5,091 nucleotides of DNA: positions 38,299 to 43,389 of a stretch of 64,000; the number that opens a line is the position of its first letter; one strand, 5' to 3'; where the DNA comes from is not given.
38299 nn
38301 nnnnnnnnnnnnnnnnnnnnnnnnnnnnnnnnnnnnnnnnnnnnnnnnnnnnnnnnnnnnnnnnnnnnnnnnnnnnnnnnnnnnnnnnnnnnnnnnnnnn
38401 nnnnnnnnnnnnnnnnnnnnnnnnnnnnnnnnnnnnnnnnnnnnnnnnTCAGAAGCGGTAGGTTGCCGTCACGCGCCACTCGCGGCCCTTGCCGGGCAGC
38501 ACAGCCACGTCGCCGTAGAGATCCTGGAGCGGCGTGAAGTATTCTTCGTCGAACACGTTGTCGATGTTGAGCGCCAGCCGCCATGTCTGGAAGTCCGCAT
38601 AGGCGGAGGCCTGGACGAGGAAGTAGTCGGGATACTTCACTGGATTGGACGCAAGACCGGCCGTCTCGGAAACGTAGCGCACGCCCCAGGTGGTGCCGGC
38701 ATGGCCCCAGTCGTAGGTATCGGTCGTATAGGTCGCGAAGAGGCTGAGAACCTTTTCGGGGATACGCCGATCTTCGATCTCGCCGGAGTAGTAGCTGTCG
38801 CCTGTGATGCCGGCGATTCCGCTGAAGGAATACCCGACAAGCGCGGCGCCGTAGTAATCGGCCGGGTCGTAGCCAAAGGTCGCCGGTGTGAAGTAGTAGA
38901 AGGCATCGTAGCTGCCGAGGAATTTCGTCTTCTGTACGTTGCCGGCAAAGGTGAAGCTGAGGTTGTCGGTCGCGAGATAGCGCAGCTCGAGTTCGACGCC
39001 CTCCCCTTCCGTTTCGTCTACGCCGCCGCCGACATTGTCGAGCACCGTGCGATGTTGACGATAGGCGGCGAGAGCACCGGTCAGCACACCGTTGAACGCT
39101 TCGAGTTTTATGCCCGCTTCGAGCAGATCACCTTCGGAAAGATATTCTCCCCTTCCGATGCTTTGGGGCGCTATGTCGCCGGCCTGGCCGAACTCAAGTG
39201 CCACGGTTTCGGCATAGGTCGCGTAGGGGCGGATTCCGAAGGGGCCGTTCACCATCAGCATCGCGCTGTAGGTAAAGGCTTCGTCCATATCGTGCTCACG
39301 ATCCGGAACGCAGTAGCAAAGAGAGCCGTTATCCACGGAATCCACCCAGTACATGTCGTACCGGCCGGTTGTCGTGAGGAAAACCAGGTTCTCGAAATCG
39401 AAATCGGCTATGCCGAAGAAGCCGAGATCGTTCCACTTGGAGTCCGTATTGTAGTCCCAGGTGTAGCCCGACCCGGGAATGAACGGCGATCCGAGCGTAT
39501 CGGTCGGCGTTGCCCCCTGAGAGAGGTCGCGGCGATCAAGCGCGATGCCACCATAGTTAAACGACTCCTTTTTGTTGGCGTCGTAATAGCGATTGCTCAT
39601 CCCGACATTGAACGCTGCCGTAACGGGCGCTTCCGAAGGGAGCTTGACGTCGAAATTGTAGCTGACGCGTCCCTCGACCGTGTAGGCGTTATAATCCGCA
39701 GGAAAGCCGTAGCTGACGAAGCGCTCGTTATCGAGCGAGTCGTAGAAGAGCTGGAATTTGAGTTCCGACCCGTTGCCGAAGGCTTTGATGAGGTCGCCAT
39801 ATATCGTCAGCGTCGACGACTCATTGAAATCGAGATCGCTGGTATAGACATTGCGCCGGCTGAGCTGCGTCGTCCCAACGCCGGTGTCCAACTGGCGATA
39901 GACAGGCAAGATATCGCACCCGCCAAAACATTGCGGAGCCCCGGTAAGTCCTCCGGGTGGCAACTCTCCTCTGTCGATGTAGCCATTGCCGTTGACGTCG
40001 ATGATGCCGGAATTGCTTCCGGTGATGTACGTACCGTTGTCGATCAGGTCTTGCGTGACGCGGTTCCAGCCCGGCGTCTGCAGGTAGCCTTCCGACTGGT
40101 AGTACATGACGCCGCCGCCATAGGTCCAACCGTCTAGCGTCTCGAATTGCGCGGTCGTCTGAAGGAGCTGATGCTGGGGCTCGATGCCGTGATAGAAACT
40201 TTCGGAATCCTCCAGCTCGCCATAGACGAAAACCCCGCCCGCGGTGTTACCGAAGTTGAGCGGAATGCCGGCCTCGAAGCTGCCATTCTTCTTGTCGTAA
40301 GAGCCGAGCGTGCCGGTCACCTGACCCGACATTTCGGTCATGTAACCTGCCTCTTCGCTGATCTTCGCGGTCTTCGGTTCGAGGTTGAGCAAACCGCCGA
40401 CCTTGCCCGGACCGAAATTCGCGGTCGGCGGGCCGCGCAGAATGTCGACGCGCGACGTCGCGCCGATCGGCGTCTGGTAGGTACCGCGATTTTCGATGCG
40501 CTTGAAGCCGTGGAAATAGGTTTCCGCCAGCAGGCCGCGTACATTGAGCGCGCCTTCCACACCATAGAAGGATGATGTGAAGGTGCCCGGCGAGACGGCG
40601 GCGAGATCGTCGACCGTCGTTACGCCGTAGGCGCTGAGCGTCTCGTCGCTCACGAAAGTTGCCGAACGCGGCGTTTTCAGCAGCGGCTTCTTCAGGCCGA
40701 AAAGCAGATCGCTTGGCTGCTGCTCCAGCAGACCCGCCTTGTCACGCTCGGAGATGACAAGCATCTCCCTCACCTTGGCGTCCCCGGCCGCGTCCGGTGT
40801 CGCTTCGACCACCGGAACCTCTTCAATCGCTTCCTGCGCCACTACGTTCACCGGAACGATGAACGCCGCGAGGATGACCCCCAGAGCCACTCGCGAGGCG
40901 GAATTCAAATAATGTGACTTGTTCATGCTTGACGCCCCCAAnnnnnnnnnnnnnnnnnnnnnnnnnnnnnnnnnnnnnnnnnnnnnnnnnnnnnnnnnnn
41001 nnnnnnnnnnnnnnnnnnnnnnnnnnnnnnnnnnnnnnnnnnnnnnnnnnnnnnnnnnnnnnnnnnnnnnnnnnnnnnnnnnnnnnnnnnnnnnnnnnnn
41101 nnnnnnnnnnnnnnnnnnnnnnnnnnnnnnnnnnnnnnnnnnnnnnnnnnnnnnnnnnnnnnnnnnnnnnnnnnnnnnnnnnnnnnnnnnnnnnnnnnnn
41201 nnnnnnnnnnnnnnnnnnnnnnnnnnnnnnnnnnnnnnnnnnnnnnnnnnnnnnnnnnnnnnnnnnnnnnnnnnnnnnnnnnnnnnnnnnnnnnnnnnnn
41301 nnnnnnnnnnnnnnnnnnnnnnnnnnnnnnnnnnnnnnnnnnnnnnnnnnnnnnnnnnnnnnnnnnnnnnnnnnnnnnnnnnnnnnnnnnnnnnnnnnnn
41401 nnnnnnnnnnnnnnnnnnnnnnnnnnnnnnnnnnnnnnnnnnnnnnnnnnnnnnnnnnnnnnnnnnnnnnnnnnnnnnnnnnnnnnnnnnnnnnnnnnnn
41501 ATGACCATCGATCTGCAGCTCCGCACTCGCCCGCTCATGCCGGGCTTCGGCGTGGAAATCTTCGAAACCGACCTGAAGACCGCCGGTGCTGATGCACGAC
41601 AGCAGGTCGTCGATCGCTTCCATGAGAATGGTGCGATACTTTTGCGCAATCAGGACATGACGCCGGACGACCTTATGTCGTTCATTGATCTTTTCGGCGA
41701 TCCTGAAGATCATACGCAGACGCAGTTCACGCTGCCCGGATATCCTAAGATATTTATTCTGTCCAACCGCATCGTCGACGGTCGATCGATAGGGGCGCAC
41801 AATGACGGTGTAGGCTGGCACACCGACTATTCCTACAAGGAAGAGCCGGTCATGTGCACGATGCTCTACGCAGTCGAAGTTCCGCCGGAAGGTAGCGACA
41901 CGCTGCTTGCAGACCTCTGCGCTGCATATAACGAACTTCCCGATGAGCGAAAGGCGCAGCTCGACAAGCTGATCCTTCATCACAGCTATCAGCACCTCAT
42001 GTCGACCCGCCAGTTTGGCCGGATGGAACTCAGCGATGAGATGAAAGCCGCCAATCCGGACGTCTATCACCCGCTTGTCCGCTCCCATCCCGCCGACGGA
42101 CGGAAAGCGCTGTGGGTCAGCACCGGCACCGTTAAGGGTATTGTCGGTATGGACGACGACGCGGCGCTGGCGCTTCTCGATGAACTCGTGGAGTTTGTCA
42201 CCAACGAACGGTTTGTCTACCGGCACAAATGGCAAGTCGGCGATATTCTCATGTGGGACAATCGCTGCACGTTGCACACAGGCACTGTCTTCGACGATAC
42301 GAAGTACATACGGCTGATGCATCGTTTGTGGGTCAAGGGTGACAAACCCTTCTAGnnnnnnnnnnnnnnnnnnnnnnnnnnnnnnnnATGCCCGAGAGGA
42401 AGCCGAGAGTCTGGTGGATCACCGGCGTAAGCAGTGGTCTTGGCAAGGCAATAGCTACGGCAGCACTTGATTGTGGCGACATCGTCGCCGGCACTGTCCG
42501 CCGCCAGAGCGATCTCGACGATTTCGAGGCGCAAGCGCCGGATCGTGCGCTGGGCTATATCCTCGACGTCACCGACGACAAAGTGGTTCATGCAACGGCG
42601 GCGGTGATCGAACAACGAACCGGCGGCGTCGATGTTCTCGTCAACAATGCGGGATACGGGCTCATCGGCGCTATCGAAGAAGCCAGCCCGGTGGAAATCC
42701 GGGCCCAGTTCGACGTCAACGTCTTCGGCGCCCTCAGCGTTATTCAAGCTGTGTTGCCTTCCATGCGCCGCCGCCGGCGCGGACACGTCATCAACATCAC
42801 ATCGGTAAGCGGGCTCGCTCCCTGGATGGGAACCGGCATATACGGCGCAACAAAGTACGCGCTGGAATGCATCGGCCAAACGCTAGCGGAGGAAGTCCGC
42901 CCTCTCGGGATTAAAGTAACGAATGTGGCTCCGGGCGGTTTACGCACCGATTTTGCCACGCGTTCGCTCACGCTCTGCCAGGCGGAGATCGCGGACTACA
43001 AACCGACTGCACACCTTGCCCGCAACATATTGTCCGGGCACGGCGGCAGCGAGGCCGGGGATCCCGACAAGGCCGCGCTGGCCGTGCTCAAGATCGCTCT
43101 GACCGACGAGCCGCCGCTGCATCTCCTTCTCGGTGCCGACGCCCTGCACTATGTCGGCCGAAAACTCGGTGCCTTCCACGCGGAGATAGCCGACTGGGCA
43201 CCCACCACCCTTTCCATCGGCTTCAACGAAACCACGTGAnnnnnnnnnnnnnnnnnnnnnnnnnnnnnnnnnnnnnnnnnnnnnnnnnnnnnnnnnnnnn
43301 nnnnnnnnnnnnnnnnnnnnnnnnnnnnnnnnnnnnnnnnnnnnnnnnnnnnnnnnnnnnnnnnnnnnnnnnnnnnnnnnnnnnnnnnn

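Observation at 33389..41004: Non-canonical Rut-like operon with dedicated outer- and inner-membrane uptake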

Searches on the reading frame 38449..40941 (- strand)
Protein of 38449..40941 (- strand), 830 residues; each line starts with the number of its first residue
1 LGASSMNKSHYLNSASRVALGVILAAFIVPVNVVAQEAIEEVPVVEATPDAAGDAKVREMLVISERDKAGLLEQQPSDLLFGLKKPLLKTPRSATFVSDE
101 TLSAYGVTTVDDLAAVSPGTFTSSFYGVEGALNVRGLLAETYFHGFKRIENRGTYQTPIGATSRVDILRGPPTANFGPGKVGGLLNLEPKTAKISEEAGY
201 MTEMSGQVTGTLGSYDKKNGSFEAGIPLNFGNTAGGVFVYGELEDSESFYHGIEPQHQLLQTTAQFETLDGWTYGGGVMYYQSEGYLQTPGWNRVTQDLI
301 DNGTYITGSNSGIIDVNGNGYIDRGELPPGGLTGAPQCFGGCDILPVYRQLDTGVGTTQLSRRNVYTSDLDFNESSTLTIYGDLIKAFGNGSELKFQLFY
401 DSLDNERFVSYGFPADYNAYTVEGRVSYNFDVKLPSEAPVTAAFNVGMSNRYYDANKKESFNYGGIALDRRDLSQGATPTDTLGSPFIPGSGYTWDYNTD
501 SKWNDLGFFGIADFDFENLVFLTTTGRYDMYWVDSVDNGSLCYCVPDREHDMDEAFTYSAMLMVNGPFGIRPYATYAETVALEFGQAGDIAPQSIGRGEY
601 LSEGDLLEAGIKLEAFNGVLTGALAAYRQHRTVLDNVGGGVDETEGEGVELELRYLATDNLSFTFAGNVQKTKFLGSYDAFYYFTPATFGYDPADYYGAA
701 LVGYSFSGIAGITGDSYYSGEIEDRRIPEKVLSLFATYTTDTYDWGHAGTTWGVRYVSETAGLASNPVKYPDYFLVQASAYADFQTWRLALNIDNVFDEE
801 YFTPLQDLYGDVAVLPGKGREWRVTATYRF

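Call 3: search_protein_families(library=pfam, proteins=[window:38449-40941:-])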
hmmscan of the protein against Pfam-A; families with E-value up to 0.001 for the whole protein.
window:38449-40941:- (830 aa): 1 family
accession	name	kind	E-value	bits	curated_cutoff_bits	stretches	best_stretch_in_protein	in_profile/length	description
PF07715.20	Plug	-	2.5e-11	44.5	23.9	1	87-183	2-106/107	TonB-dependent Receptor Plug Domain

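Call 4: search_protein_families(library=ncbifam, proteins=[window:38449-40941:-])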
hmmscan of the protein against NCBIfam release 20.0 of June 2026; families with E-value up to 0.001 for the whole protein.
window:38449-40941:- (830 aa): 6 families
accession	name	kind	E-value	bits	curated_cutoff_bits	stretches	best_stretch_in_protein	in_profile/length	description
TIGR01783.1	TonB-siderophor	subfamily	1e-29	103.7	223.5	2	726-830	545-649/649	TonB-dependent siderophore receptor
NF007465.0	PRK10044.1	equivalog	6.4e-12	44.5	803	1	704-830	600-726/726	ferrichrome porin FhuA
TIGR01785.1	TonB-hemin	subfamily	7.1e-12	44.6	316.85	1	647-830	537-677/677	TonB-dependent heme/hemoglobin receptor family protein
NF010651.0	PRK14050.1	equivalog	1.4e-09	36.6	884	1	727-806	630-709/730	TonB-dependent siderophore receptor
TIGR01786.1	TonB-hemlactrns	subfamily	1.8e-05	23.3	323.75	0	764-830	648-719/719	TonB-dependent hemoglobin/transferrin/lactoferrin family receptor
TIGR01779.1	TonB-B12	equivalog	0.00017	20.3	599.7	0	731-803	522-595/614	TonB-dependent vitamin B12 receptor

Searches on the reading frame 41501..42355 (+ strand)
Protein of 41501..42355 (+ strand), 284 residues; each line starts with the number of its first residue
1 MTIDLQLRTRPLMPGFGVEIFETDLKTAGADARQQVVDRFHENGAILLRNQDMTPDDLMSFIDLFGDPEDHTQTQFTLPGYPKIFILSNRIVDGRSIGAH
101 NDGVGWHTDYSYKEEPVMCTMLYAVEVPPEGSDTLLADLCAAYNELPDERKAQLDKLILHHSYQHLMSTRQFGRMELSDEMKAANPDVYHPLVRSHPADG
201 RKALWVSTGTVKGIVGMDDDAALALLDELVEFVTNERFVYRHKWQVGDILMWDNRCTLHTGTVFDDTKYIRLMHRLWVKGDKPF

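Call 7: search_protein_families(library=pfam, proteins=[window:41501-42355:+])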
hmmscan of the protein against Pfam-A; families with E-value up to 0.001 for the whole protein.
window:41501-42355:+ (284 aa): 1 family
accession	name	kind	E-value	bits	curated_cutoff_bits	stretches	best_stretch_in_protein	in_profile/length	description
PF02668.22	TauD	-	4.9e-63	214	27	1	9-277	2-267/267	Taurine catabolism dioxygenase TauD, TfdA family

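Call 18: search_protein_families(library=ncbifam, proteins=[window:41501-42355:+], max_evalue=0.00001)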
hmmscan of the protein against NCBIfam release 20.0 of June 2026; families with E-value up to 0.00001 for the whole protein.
window:41501-42355:+ (284 aa): 5 families
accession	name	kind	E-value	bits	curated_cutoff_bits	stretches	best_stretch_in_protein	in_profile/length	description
NF007104.0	PRK09553.1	equivalog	4e-48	164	313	1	6-284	4-279/282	taurine dioxygenase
NF045815.1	Neo-PentlctneFsynPtlD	equivalog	8.9e-36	123.7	550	1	46-275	42-283/301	neopentalenolactone/pentalenolactone F synthase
NF049937.1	CMthFAOxDecarbScoE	equivalog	1.4e-35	122.8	400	1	15-262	10-268/295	(3R)-3-[(carboxymethyl)amino]fatty acid oxygenase/decarboxylase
NF049936.1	TriMthamethphnDioxTmpA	equivalog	5.3e-07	28.8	400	0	29-157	119-238/366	2-trimethylaminoethylphosphonate dioxygenase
TIGR02409.1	carnitine_bodg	equivalog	7.8e-07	28.4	414.75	1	92-274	175-348/366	gamma-butyrobetaine dioxygenase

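Call 69: search_solved_structures(query=window:41501-42355:+, max_evalue=1e-10)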
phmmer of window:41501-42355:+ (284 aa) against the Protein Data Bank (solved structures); distinct sequences matched with E-value up to 1e-10: 32.
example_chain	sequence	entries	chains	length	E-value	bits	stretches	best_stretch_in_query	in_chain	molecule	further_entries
3pvj_A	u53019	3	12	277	2e-35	125.9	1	7-284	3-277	Alpha-ketoglutarate-dependent taurine dioxygenase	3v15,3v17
6d1o_A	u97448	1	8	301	4.2e-33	118.3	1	8-283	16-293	(R)-phenoxypropionate/alpha-ketoglutarate-dioxygenase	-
1gqw_A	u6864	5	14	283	1.5e-32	116.4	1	7-284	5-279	ALPHA-KETOGLUTARATE-DEPENDENT TAURINE DIOXYGENASE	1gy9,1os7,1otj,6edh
5bke_A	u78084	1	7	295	7.5e-32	114.2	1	14-283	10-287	Alpha-ketoglutarate-dependent 2,4-dichlorophenoxyacetate dioxygenase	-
5j92_A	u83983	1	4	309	1.1e-31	113.5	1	105-281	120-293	Putative alpha KG dependent 2,4-D dioxygenase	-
5hsx_A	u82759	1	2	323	1.1e-29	107.1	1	7-283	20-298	Putative alpha-ketoglutarate-dependent taurine dioxygenase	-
6d3h_A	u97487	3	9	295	1.1e-29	107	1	9-283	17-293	FT_T dioxygenase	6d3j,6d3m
5bk9_A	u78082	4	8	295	2.7e-29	105.7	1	8-283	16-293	(R)-phenoxypropionate/alpha-ketoglutarate-dioxygenase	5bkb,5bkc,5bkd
6d0o_A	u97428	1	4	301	3e-29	105.6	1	8-283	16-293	(R)-phenoxypropionate/alpha-ketoglutarate-dioxygenase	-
6d3i_A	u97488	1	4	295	4.9e-29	104.9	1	9-283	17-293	ftv7 dioxygenase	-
5keu_A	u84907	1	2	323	2e-28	102.9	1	7-283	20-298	Taurine dioxygenase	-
6l86_A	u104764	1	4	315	9.2e-28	100.7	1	15-261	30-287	Taurine catabolism dioxygenase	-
5vn6_A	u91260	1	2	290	1.7e-27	99.9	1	7-284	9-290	Taurine dioxygenase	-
3swt_A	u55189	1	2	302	2.1e-26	96.3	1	27-283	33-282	Taurine catabolism dioxygenase, TauD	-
6dch_A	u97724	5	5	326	4.6e-26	95.2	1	37-261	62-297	ScoE protein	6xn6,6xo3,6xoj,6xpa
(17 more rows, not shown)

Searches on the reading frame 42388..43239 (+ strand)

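Call 7: search_protein_families(library=pfam, proteins=[window:42388-43239:+])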
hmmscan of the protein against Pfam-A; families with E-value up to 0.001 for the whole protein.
window:42388-43239:+ (283 aa): 2 families
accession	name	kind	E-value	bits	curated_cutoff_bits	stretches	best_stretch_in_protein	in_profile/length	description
PF00106.31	adh_short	-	2.2e-43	148.5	26.6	1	10-191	4-188/195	short chain dehydrogenase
PF13561.12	adh_short_C2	-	6.9e-33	114.6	27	1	13-192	1-183/236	Enoyl-(Acyl carrier protein) reductase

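Call 18: search_protein_families(library=ncbifam, proteins=[window:42388-43239:+], max_evalue=0.00001)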
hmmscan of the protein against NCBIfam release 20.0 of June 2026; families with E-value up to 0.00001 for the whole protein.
window:42388-43239:+ (283 aa): 206 families (the best 25 are shown)
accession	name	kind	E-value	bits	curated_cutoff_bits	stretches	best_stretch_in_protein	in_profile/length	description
NF004824.0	PRK06180.1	subfamily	1.2e-102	342.9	298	1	6-279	4-277/279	oxidoreductase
NF006114.0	PRK08263.1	subfamily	1.3e-75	254.2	290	1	6-272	3-266/280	short chain dehydrogenase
NF005065.0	PRK06482.1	equivalog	3e-58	197.4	291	1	7-261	3-256/276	SDR family oxidoreductase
NF004823.0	PRK06179.1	subfamily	7.6e-55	186.2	310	1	5-245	4-237/271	oxidoreductase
NF004826.0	PRK06182.1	subfamily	3.1e-53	180.8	305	1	5-253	3-251/274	oxidoreductase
NF049977.1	KDhSphingRedKdsR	equivalog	8e-48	163.1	400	1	6-250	3-241/267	3-ketodihydrosphingosine reductase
NF005372.1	PRK06914.1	subfamily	2.3e-44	151.7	320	1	7-250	3-252/279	SDR family oxidoreductase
NF004284.0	PRK05693.1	equivalog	4.5e-40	138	326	1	10-223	5-214/274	SDR family oxidoreductase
NF005878.0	PRK07825.1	subfamily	1.5e-39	136.1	287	1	7-190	10-192/278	short chain dehydrogenase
NF004649.0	PRK05993.1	equivalog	2.6e-35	122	387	1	8-210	6-205/277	SDR family oxidoreductase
NF006776.0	PRK09291.1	equivalog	3.9e-35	121.7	265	1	11-195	7-188/257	SDR family oxidoreductase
NF005559.1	PRK07231.1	subfamily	1.4e-34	119.8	215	1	8-195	6-196/249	glucose 1-dehydrogenase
NF005594.0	PRK07326.1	equivalog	6.9e-33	114.2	271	1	6-192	6-193/237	SDR family oxidoreductase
NF006073.0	PRK08219.1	equivalog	3e-32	112.1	218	1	8-211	5-197/227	SDR family oxidoreductase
NF009466.0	PRK12826.1-2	subfamily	5.1e-32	111.3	222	1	9-210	6-212/248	3-oxoacyl-ACP reductase FabG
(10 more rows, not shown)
